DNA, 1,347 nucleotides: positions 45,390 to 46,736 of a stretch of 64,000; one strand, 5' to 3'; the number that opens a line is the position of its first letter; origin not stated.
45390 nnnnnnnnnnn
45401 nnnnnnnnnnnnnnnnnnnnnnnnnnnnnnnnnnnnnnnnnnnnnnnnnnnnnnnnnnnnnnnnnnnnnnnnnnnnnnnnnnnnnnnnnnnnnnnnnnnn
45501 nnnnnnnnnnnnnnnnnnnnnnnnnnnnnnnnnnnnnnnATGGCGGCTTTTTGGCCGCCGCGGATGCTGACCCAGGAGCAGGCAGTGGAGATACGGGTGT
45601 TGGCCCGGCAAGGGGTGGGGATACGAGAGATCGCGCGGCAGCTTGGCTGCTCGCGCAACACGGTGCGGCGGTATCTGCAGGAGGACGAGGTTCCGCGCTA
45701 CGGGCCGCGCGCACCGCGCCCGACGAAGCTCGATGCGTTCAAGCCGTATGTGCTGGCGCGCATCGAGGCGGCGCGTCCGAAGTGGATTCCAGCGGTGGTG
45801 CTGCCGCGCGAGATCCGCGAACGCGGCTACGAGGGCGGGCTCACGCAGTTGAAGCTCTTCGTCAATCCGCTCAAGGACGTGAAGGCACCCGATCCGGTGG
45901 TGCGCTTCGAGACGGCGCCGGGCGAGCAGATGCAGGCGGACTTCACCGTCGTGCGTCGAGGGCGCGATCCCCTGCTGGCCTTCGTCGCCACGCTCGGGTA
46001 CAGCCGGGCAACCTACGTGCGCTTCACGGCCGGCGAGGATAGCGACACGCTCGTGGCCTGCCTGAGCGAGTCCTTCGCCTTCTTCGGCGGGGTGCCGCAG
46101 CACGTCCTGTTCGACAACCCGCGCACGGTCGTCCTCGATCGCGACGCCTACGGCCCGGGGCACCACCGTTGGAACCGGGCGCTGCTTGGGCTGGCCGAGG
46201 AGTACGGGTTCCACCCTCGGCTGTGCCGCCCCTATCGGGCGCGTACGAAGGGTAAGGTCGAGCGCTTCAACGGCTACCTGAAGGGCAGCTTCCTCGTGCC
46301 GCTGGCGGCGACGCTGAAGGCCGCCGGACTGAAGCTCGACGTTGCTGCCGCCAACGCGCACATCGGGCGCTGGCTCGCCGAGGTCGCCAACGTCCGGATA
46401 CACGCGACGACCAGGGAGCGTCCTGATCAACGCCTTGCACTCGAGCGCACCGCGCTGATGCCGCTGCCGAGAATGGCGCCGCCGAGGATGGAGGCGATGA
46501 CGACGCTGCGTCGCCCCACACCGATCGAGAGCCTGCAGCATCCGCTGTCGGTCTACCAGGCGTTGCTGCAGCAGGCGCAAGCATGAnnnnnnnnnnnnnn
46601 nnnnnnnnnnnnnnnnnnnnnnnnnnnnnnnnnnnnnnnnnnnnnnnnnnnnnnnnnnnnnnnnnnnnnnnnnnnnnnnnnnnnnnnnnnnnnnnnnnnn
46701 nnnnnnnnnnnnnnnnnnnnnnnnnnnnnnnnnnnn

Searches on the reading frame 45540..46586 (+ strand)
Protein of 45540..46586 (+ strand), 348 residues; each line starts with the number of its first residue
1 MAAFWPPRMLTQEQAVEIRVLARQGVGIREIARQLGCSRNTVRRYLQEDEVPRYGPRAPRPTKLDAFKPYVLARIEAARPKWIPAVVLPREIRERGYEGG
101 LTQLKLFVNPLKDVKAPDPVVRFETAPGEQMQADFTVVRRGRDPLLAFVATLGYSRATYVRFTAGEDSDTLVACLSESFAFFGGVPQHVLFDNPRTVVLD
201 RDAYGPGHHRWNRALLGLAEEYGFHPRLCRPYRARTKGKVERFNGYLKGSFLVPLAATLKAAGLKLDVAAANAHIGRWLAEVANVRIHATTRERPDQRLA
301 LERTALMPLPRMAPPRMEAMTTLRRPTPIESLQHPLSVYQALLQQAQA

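Call 20: search_protein_families(library=pfam, proteins=[window:45540-46586:+], max_evalue=0.001)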
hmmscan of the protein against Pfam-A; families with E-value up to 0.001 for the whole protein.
window:45540-46586:+ (348 aa): 12 families
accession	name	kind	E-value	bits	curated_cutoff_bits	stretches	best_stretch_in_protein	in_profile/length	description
PF00665.32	rve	-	1.2e-14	54.8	32.6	1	125-233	2-101/102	Integrase core domain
PF13936.12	HTH_38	-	2e-07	31.1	27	1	9-46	4-41/44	Helix-turn-helix domain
PF02796.21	HTH_7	-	2.4e-07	31.2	23.8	1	7-48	3-44/45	Helix-turn-helix domain of resolvase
PF13384.12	HTH_23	-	1e-06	28.8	24.6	1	21-47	13-39/50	Homeodomain-like domain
PF13551.12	HTH_29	-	1.4e-05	25.5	28.1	1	21-48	7-35/64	Winged helix-turn helix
PF06322.17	Phage_NinH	-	2.7e-05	24.4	29.8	1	30-50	21-41/60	Phage NinH protein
PF08281.18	Sigma70_r4_2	-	7.2e-05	22.8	25.7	1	24-47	25-48/54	Sigma-70, region 4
PF09339.16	HTH_IclR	-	9.7e-05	22.5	22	1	22-47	15-40/52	IclR helix-turn-helix domain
PF08279.18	HTH_11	-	0.00015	22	25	1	12-47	2-37/55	HTH domain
PF13560.12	HTH_31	-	0.00026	21.7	27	0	23-54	12-44/64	Helix-turn-helix domain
PF13518.12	HTH_28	-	0.00055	20.4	25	0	22-47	9-34/52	Helix-turn-helix domain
PF11427.14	HTH_Tnp_Tc3_1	-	0.00057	20.1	21.1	0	13-48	9-43/50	Tc3 transposase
